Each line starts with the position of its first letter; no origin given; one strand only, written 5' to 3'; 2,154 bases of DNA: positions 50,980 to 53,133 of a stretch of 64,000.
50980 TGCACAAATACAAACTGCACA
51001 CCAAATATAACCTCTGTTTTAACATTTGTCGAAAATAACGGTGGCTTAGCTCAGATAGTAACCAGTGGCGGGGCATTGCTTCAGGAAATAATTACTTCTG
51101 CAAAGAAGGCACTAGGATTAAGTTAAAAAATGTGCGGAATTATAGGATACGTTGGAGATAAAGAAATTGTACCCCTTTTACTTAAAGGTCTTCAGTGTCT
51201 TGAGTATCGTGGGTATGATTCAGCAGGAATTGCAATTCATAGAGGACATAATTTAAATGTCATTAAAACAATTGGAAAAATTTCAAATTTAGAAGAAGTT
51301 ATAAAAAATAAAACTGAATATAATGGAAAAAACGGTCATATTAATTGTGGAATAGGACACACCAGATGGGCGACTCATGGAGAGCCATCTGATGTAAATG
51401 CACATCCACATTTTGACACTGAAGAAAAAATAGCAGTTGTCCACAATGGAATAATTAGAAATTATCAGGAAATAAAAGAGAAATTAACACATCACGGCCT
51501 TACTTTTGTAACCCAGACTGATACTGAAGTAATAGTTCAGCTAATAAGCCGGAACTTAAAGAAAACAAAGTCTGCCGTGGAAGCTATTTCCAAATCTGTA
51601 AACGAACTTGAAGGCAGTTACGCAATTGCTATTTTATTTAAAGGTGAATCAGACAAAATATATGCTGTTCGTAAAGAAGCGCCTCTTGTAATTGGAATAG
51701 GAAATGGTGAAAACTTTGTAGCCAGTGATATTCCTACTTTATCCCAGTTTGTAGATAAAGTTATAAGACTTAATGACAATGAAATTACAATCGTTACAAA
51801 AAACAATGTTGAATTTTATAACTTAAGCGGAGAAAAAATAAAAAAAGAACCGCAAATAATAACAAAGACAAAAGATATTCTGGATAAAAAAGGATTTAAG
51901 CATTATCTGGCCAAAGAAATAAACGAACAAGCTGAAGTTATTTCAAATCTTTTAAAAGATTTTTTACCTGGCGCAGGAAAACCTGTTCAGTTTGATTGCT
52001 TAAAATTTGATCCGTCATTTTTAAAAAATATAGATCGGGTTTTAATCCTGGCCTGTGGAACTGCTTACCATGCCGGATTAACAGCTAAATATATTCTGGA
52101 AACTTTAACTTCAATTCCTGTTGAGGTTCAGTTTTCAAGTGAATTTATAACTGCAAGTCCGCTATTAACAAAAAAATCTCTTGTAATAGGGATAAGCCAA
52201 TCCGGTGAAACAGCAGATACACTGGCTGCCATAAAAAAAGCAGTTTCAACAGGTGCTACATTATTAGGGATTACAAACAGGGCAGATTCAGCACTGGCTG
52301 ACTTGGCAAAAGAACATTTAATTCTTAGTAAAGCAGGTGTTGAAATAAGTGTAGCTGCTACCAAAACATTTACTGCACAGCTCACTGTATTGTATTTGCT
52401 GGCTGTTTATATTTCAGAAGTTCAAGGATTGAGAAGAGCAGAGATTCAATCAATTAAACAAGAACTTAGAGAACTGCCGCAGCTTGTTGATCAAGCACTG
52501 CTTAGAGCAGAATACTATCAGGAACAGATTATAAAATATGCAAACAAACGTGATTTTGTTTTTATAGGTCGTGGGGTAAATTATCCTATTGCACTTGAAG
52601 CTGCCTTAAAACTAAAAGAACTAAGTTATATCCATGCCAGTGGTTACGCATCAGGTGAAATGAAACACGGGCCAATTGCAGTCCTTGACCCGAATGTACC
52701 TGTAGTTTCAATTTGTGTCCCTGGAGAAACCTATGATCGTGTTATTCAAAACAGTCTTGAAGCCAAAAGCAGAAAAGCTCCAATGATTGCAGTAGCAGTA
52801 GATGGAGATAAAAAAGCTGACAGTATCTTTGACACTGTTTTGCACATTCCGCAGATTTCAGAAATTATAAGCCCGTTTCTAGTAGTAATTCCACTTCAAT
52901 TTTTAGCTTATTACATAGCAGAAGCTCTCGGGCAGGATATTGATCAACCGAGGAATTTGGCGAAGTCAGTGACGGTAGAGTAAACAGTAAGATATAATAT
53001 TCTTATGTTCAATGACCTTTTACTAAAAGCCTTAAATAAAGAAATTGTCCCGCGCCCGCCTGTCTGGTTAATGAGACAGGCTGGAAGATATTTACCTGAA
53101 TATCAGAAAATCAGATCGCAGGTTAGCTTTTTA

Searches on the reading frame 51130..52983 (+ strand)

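Call 73: search_protein_families(library=pfam, proteins=[window:51130-52983:+])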
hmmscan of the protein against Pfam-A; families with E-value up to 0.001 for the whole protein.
window:51130-52983:+ (617 aa): 4 families
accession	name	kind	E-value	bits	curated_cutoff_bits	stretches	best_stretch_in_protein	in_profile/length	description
PF01380.27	SIS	-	3.9e-49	166.2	25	2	298-426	2-130/131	SIS domain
PF13522.11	GATase_6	-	4.1e-19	69.3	27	1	72-198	11-128/130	Glutamine amidotransferase domain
PF13537.11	GATase_7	-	2.2e-16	60.4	25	1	88-204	10-121/123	Glutamine amidotransferase domain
PF13230.11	GATase_4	-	7.4e-05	22.2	23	1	74-158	74-160/272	Glutamine amidotransferases class-II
